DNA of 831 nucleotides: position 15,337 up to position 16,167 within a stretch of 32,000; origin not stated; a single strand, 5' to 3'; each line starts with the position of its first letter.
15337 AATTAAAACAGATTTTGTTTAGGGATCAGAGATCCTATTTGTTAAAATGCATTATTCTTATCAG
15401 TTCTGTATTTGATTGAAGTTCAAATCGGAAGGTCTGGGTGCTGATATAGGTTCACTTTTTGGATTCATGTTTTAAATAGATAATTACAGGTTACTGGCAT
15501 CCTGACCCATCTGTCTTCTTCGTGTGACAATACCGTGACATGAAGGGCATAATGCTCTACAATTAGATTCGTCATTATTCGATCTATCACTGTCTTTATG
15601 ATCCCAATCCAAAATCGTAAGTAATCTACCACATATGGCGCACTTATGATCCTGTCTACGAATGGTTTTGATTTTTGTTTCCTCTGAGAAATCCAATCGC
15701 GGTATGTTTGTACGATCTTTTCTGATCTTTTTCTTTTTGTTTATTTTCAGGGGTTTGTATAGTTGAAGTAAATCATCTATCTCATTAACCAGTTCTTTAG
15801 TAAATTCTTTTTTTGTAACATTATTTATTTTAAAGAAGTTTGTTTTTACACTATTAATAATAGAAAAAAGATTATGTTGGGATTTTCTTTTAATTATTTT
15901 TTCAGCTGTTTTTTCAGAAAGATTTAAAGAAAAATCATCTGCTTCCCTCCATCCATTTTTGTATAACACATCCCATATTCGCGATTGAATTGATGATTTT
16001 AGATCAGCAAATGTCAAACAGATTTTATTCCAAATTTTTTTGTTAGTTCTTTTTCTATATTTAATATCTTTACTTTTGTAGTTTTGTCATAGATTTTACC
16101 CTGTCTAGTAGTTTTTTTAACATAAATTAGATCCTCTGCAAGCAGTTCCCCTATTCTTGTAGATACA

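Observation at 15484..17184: Six-gene, gap-free operon: four tandem paralogous mini-HTH genes, then wHTH, then HNH nuclease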

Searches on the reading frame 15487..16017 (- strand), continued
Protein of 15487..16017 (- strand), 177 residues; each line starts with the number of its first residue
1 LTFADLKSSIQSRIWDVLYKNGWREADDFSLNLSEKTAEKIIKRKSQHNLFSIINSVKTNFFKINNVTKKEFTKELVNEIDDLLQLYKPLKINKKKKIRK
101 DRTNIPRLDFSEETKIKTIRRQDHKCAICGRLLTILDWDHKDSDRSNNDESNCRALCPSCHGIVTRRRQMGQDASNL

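Call 95: fold_search(model_id=the predicted structure, library=viral)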
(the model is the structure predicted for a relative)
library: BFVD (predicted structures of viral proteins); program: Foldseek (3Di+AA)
matches with E <= 10: 560; with E <= 0.001: 0
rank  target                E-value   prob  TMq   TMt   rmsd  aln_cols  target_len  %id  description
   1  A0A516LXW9            1.8e-03  0.99  0.27  0.24  12.0       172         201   14  (no name in the UniProt tables at hand)
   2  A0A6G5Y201            2.5e-03  1.00  0.35  0.48   2.0        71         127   28  (no name in the UniProt tables at hand)
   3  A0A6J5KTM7            2.6e-03  1.00  0.27  0.36  15.8       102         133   29  HNHc domain containing protein [uncultured Caudovirales phage]
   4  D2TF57                2.8e-03  1.00  0.35  0.42  19.9       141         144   19  (no name in the UniProt tables at hand)
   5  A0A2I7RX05            2.9e-03  1.00  0.32  0.45   3.5        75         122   32  (no name in the UniProt tables at hand)
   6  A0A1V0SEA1            3.5e-03  1.00  0.34  0.53   3.7        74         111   27  HNH endonuclease [Indivirus ILV1]
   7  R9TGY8                4.6e-03  1.00  0.27  0.33   2.0        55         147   40  HNH endonuclease [Vibrio phage nt-1]
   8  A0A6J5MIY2            6.8e-03  1.00  0.34  0.40   5.0        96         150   21  HNH nuclease [uncultured Caudovirales phage]
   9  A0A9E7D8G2            9.6e-03  1.00  0.31  0.54   5.2        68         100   28  (no name in the UniProt tables at hand)
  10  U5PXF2                9.6e-03  0.99  0.25  0.32  13.1       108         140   21  HNH homing endonuclease [Bacillus phage Spock]
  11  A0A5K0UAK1            9.6e-03  0.92  0.25  0.17  14.7       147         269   17  HNH endonuclease [Yasminevirus sp. GU-2018]
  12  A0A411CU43            1.0e-02  0.99  0.28  0.22  15.0       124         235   21  HNH endonuclease [Gordonia phage IDyn]
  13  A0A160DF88            1.1e-02  1.00  0.31  0.23   4.2        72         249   18  HNH endonuclease [Gordonia phage ClubL]
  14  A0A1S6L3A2            1.1e-02  1.00  0.31  0.45   6.0        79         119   18  Putative HNH endonuclease [Erwinia phage vB_EamM_Yoloswag]
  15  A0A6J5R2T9            1.1e-02  1.00  0.27  0.49   6.6        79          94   24  HNHc domain containing protein [uncultured Caudovirales phage]
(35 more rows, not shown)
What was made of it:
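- BFVD matches are phage HNH proteins (call 95).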

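Call 101: find_related_loci(query=window:15487-16017:-, collection=viral_contigs, flank=8000)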
Query window:15487-16017:- (177 aa) in viral_contigs; peptide patterns used: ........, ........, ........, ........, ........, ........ (x = any residue, [..] = any of these).
168 stretches matched a pattern; 1 encode a relative of the query (tblastn E <= 1e-3); 1 distinct loci.
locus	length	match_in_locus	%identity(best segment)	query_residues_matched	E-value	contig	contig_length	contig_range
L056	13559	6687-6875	40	111-170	4e-6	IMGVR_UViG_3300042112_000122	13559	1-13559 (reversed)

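Call 102: search_protein_families(library=ncbifam, proteins=[window:15487-16017:-], max_evalue=0.01)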
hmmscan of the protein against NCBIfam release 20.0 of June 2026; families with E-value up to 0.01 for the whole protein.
window:15487-16017:- (177 aa): 1 family
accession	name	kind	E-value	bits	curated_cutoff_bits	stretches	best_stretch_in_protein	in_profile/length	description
NF041418.1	MbpA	equivalog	0.0036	17.1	90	1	45-86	47-88/93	mobilization protein MbpA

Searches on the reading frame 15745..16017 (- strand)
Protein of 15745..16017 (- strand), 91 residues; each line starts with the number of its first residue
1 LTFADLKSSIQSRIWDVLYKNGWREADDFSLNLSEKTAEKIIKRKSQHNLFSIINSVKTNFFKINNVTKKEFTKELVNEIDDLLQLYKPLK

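Call 36: find_homologous_proteins(query=A2, max_evalue=0.001)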
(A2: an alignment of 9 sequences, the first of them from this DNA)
Query A2 (9 sequences) (91 aa, profile of the alignment): 12 proteins with E <= 0.001 among 1447 candidates.
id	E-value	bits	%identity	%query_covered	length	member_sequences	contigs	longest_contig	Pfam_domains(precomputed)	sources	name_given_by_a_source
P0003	8.4e-34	133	65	100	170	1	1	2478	-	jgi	jgi:hypothetical protein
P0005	5.1e-33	131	58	100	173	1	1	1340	-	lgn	-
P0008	1.4e-32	129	100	100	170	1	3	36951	-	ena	-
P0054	3.0e-31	125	51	99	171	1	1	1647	-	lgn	-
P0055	1.9e-26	110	47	100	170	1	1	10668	-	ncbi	-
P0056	2.8e-25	106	46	100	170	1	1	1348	-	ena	-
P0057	3.5e-24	102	42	98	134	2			-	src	-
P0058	4.0e-24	102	48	96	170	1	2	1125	-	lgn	-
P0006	6.8e-21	92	64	81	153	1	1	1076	-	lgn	-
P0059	1.3e-20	91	51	90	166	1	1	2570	-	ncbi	ncbi:MAG: HNH endonuclease signature motif containing protein [Nitrososphaera sp.]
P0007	1.3e-19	88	65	81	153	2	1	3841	-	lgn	-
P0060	1.1e-15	75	24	90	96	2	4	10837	-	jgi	jgi:hypothetical protein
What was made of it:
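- Tried and rejected: It returned only HNH-type members (call 36).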

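Call 48: search_protein_families(library=pfam, proteins=[window:15745-16017:-], max_evalue=10)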
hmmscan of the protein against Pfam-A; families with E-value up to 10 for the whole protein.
seq(91 aa): 4 families
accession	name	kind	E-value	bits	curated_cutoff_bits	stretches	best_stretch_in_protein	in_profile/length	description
PF14067.11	LssY_C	-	0.0051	16.9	25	1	11-49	27-65/188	LssY C-terminus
PF23436.1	RabGap-TBC_2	-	0.0092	16.1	27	1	11-82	114-189/214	RabGAP TBC domain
PF25761.1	TPR_PATROL1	-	0.034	13.4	27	1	45-87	40-82/419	PATROL1-like, TPR repeats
PF25238.1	OGFOD2-like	-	0.035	14.6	31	1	36-85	23-71/123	OGFOD2-like domain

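Call 65: search_protein_representatives(alignment_id=A7)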
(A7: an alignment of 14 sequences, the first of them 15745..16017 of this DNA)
Query: 14 sequences, 91 profile positions. Proteins with E-value up to 0.001 (for the whole library): 44; up to 1e-10: 12; up to 1e-30: 3. The best 44 are listed.
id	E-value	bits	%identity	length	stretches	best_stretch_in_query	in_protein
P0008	3.5e-37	142.5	-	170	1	1-91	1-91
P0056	2.0e-35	136.8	-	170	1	1-89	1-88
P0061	2.5e-33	130.1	-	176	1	1-91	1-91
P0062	3.6e-19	84.7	-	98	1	1-85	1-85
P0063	2.3e-18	82.2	-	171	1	1-85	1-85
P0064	1.2e-17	79.8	-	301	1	6-82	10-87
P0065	3.0e-17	78.6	-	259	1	5-83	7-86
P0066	3.1e-16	75.3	-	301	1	5-82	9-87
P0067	1.3e-15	73.3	-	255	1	4-84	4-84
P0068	6.8e-15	71.0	-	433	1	7-79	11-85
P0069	2.1e-14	69.5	-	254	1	6-83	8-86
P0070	7.4e-13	64.5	-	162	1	5-85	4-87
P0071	6.7e-10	55.0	-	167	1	4-81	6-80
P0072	8.4e-09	51.5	-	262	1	4-81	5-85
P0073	3.4e-08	49.6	-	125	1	5-81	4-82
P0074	6.7e-08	48.6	-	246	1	4-83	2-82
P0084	6.8e-07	45.4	-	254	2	7-79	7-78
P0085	7.1e-07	45.3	-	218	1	16-81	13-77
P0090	2.1e-05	40.6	-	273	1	10-76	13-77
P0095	5.4e-05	39.3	-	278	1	16-81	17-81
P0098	1.2e-04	38.2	-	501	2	4-81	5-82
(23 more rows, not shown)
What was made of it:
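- The N-domain is at the N-terminus in 43 of them (call 65).
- Tried and rejected: The exhaustive representative search was needed to see the other classes (call 65).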

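Call 77: search_protein_families(library=padloc, proteins=[P0084, P0074, P0068, P0095, P0085, P0098, P0090], max_evalue=0.05)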
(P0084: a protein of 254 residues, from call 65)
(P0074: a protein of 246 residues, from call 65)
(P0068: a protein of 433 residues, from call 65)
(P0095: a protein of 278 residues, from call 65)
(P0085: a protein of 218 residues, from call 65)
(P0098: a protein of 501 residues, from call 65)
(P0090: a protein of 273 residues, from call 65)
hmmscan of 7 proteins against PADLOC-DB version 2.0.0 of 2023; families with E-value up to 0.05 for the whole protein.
P0084 (254 aa): 0 families

P0074 (246 aa): 0 families

P0068 (433 aa): 2 families
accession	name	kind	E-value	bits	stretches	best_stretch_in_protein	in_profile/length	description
PDLC02988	chat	-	2.1e-23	81.2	1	110-277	7-155/455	-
PDLC02016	SAVED_CHAT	-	1.2e-12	45.5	1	102-280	278-457/498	-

P0095 (278 aa): 0 families

P0085 (218 aa): 2 families
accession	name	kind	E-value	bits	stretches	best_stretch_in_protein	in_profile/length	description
PDLC04449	PDC-M14B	-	1.5e-07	29.3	1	112-214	156-260/267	-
PDLC04448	PDC-M14B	-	2.2e-05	22.2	1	109-209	157-258/275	-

P0098 (501 aa): 0 families

P0090 (273 aa): 1 family
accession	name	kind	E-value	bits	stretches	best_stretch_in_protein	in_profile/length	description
PDLC03983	PD-Lambda-2_C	-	0.032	11.3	0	39-106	295-360/374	-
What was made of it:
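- One member matches the candidate defence protein PDC-M14B at 1.5e-7 (call 77).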
